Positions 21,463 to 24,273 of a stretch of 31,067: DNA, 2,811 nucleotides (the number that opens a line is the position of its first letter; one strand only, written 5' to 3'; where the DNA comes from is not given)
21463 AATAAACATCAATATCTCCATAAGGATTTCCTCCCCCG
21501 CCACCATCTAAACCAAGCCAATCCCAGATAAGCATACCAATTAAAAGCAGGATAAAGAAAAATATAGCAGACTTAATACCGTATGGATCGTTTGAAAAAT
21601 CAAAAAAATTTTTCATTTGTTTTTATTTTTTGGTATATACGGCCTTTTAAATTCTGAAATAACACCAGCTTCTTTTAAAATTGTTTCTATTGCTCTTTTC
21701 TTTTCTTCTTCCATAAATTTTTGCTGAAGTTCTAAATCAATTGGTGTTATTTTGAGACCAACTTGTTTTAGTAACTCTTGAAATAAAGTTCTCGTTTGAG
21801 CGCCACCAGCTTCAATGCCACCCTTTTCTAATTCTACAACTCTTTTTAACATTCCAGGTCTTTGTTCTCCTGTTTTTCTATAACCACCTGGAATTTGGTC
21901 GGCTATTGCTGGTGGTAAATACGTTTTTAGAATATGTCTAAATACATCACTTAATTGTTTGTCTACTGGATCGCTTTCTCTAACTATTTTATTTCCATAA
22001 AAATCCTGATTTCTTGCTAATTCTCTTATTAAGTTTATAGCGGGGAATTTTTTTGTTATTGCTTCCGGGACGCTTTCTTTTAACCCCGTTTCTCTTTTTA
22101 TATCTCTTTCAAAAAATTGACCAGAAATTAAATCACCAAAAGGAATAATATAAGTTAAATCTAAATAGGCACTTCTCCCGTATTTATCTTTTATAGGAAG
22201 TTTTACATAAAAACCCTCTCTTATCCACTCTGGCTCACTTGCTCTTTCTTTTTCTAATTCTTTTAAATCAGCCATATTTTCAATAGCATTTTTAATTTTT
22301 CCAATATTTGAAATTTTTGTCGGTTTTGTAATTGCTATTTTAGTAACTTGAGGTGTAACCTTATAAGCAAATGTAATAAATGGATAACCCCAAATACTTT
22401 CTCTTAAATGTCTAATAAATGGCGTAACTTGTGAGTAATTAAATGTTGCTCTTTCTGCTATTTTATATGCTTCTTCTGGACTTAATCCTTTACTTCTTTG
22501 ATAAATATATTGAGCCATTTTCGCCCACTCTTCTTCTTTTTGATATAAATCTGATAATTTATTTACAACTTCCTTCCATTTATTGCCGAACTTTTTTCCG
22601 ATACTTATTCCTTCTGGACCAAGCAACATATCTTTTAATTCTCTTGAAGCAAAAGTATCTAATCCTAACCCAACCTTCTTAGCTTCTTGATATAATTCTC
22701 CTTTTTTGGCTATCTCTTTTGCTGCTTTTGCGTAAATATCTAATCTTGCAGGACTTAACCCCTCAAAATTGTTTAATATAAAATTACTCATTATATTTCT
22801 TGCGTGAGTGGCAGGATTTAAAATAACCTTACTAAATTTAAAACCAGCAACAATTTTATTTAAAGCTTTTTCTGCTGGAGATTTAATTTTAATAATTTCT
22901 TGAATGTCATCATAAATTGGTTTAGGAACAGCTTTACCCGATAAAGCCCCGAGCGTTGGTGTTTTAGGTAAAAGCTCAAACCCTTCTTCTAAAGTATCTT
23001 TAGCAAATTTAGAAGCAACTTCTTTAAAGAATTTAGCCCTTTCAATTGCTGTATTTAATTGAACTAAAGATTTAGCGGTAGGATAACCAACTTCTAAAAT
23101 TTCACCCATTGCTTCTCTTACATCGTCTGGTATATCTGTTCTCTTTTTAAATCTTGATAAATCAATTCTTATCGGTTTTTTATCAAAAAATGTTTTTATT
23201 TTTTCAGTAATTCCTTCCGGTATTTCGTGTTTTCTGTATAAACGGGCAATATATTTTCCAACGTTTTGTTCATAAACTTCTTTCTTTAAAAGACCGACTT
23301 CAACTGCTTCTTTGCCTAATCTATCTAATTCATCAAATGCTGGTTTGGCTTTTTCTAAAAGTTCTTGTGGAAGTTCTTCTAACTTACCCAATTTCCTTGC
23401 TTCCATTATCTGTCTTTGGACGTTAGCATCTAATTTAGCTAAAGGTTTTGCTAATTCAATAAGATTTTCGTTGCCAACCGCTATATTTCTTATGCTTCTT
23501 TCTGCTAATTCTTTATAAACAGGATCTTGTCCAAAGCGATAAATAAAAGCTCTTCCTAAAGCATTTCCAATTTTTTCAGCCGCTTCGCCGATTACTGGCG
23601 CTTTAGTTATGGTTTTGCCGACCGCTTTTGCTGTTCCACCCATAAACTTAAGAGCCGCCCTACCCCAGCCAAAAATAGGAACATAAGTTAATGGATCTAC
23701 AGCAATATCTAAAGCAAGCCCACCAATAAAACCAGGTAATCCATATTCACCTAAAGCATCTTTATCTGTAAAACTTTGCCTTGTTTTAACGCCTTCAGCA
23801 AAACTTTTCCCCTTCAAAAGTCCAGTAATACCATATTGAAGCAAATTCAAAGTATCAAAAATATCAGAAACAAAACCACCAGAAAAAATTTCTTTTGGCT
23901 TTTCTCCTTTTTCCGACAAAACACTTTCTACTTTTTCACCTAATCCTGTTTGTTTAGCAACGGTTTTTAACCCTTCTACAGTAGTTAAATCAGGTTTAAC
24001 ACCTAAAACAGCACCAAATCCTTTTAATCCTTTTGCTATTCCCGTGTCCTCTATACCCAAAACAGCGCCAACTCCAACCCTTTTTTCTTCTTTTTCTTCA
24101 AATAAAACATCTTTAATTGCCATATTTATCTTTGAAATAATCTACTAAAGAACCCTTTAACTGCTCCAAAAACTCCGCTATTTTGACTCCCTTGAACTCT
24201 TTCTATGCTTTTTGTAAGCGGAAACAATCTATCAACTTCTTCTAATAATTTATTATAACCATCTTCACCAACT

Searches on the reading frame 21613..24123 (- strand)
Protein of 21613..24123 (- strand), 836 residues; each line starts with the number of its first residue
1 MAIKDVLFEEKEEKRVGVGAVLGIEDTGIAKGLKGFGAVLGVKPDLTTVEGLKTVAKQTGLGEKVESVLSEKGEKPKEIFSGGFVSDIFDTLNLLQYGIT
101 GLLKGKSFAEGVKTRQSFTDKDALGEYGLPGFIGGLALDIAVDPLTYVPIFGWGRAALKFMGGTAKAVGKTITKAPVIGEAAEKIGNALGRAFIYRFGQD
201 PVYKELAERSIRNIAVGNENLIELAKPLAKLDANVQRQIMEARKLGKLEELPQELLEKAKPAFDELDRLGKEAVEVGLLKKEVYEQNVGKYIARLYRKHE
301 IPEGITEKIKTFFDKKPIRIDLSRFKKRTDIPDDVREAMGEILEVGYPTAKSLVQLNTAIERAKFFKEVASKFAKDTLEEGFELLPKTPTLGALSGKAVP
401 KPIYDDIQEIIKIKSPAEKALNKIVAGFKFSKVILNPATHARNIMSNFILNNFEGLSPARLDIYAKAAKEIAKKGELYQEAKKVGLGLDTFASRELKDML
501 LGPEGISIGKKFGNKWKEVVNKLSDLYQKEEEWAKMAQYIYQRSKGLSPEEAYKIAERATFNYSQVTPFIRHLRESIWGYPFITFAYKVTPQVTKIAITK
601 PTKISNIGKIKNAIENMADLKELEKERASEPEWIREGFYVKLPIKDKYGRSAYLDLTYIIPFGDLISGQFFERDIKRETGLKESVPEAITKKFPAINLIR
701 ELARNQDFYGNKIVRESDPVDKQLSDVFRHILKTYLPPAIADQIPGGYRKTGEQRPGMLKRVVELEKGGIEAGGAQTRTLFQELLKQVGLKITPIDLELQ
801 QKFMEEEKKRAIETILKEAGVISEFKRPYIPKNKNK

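Call 11: search_protein_families(library=phrogs, proteins=[window:21613-24123:-], max_evalue=0.001)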
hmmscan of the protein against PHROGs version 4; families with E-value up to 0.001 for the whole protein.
window:21613-24123:- (836 aa): 1 family
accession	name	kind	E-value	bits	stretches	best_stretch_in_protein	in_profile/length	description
phrog_22602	-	head and packaging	4e-05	21.9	1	319-469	1268-1428/1943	virion structural protein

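Call 12: search_protein_families(library=pfam, proteins=[window:21613-24123:-], max_evalue=0.01)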
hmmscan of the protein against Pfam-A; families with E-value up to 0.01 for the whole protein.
window:21613-24123:- (836 aa): 0 families
